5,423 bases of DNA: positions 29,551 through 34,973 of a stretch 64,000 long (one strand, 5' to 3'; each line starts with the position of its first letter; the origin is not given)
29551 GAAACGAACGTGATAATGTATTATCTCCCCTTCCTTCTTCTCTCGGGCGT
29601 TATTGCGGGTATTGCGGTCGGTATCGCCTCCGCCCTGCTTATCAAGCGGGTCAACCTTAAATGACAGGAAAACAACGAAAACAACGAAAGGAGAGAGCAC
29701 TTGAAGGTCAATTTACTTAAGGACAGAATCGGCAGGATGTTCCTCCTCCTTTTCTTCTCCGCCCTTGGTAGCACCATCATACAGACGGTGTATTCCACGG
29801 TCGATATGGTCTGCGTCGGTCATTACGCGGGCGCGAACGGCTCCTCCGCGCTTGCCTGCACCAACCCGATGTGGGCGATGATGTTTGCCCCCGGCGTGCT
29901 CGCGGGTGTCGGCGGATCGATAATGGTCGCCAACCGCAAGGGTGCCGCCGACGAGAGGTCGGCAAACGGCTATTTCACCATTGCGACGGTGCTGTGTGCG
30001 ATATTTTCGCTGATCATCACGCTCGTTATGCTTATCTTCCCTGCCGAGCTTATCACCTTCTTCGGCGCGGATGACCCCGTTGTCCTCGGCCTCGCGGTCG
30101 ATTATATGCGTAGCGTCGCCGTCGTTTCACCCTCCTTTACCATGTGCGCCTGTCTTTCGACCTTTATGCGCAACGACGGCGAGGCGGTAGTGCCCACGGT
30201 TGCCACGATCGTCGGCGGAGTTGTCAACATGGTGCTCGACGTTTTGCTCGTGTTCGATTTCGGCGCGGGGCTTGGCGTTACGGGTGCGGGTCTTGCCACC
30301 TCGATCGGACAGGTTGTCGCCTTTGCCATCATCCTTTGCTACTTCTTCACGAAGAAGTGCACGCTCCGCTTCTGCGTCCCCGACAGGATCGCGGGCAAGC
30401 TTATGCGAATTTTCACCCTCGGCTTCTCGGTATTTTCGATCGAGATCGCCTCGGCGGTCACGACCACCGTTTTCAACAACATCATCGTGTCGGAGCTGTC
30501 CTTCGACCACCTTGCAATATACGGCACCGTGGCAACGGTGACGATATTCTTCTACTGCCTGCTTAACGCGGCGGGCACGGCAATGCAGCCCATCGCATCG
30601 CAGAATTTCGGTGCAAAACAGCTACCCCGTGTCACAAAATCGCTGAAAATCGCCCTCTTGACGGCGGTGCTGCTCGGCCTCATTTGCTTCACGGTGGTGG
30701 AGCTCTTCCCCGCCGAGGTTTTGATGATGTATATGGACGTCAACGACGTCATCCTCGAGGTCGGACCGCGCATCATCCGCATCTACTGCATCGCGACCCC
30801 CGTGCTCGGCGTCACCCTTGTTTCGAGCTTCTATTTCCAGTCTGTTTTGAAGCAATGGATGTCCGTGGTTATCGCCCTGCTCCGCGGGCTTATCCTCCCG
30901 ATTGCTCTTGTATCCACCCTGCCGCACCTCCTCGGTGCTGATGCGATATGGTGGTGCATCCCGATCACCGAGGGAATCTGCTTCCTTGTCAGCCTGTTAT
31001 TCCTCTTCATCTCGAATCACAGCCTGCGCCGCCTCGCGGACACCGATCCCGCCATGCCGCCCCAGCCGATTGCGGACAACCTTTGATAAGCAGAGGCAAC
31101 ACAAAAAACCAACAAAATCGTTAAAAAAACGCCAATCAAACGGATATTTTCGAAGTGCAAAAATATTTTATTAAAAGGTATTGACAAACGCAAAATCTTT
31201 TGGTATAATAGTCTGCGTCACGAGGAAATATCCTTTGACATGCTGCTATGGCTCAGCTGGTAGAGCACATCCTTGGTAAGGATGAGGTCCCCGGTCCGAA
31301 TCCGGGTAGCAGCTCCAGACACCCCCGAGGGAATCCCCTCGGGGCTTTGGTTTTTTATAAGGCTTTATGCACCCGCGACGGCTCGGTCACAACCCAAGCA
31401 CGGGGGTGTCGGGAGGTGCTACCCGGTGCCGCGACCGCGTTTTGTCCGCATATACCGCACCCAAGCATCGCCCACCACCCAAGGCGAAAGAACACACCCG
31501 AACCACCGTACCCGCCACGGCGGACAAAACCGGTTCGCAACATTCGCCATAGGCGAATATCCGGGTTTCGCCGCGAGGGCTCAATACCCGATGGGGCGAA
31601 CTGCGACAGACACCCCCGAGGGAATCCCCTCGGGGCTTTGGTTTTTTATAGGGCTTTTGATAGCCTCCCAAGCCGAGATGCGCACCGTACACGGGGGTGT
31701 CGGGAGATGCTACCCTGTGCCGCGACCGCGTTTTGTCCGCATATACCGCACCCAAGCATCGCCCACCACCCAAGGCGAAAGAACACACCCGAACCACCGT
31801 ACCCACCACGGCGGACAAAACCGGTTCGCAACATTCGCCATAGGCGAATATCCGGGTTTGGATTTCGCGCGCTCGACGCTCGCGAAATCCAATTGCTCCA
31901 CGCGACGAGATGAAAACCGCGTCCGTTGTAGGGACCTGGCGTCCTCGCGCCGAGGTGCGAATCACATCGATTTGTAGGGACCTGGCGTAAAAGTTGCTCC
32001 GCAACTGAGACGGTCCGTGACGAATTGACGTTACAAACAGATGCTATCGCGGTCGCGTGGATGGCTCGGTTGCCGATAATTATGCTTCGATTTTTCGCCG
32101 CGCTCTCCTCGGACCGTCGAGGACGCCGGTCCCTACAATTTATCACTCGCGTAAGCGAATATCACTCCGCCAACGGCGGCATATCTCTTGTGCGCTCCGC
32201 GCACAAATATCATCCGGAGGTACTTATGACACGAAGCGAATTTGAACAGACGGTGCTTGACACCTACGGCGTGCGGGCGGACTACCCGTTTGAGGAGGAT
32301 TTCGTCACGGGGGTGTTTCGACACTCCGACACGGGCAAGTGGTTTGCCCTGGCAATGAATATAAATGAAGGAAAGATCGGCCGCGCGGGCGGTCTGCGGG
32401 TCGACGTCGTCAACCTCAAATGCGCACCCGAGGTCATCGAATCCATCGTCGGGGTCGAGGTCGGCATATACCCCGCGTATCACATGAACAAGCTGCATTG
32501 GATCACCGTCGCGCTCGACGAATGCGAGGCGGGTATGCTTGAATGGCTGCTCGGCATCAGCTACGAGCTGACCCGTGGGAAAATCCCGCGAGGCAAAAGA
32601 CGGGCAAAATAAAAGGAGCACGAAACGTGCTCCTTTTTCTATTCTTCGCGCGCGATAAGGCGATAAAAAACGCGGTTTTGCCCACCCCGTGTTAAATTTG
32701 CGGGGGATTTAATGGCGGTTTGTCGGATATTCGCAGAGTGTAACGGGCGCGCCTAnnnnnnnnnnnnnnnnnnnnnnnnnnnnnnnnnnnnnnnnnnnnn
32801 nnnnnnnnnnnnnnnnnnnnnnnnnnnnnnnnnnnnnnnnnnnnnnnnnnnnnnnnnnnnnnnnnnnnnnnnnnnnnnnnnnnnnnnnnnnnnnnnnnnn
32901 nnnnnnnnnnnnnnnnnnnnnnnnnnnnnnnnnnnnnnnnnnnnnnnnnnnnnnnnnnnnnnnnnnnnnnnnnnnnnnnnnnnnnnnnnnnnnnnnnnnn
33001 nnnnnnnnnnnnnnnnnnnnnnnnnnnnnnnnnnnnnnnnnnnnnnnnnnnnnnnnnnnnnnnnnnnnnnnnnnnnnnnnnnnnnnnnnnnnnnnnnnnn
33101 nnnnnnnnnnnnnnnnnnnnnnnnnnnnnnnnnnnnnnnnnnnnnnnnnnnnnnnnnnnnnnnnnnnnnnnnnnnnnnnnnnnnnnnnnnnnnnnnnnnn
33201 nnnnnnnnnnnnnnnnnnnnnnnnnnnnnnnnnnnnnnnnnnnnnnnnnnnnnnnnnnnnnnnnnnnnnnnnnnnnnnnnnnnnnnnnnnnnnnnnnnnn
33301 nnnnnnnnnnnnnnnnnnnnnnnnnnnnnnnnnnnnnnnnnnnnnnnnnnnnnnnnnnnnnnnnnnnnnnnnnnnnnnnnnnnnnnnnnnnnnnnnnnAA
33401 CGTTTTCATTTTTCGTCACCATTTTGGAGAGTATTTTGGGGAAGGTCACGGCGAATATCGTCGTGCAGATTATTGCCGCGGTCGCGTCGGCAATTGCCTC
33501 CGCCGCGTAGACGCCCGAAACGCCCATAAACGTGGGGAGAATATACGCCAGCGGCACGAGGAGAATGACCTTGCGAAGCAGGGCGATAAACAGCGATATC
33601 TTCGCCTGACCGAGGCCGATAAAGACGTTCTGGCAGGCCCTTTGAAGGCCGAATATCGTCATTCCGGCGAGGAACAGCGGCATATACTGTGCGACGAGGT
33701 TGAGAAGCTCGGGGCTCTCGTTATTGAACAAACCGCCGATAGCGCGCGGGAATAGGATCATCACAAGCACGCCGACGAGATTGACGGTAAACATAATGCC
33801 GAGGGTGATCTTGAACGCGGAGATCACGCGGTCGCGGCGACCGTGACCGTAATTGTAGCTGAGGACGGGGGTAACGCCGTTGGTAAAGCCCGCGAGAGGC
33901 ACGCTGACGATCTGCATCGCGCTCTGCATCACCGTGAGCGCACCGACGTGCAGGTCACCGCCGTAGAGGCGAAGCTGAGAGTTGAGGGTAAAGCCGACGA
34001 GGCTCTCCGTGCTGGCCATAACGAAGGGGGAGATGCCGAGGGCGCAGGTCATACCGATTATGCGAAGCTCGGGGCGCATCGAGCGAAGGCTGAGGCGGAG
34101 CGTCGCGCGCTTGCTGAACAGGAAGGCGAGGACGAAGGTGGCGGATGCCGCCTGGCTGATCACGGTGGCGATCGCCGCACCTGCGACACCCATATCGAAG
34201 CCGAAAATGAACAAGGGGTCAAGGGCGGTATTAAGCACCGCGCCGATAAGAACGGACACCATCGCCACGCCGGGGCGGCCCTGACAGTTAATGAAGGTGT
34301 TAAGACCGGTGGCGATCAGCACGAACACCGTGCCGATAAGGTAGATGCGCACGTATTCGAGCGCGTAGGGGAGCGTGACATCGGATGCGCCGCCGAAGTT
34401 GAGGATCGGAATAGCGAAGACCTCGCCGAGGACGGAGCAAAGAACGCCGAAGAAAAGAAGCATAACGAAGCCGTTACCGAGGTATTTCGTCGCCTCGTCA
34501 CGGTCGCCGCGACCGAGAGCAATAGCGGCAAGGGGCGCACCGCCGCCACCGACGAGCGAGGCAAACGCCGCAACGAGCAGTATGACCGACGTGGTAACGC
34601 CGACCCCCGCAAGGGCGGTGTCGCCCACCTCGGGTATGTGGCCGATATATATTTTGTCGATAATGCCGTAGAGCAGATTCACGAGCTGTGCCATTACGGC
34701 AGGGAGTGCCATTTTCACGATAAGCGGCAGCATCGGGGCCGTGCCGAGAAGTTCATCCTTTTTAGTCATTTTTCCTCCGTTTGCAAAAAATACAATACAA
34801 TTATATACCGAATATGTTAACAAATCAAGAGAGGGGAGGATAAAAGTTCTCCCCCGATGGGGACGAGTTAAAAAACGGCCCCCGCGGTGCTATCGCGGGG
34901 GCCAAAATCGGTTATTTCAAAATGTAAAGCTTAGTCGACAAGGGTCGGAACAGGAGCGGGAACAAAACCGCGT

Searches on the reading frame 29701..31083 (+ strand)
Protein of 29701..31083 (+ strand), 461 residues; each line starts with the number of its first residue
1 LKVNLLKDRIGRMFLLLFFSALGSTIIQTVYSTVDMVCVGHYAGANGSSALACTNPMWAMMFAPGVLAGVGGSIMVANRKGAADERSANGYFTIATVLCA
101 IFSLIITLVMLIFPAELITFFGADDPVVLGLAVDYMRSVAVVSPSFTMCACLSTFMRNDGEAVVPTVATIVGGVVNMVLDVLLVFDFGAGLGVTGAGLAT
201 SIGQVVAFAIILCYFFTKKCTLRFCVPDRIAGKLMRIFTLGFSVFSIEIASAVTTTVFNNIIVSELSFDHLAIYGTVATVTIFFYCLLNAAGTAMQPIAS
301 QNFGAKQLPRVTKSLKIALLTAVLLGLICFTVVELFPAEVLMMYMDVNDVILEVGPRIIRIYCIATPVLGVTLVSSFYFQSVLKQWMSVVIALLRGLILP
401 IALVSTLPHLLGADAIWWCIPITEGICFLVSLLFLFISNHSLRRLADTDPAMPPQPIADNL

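Call 76: search_protein_families(library=pfam, proteins=[window:29701-31083:+], max_evalue=0.00001)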
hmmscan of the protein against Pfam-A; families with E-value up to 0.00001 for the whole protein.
window:29701-31083:+ (461 aa): 1 family
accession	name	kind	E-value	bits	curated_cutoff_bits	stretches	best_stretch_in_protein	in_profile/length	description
PF01554.23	MatE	-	1.8e-38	132.2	24.9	2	24-181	5-160/161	MatE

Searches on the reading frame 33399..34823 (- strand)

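Call 76: search_protein_families(library=pfam, proteins=[window:33399-34823:-], max_evalue=0.00001)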
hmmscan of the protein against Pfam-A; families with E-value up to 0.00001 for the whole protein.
window:33399-34823:- (475 aa): 1 family
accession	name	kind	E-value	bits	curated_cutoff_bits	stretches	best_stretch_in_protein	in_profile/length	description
PF01554.23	MatE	-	9.9e-42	142.8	24.9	2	41-204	1-161/161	MatE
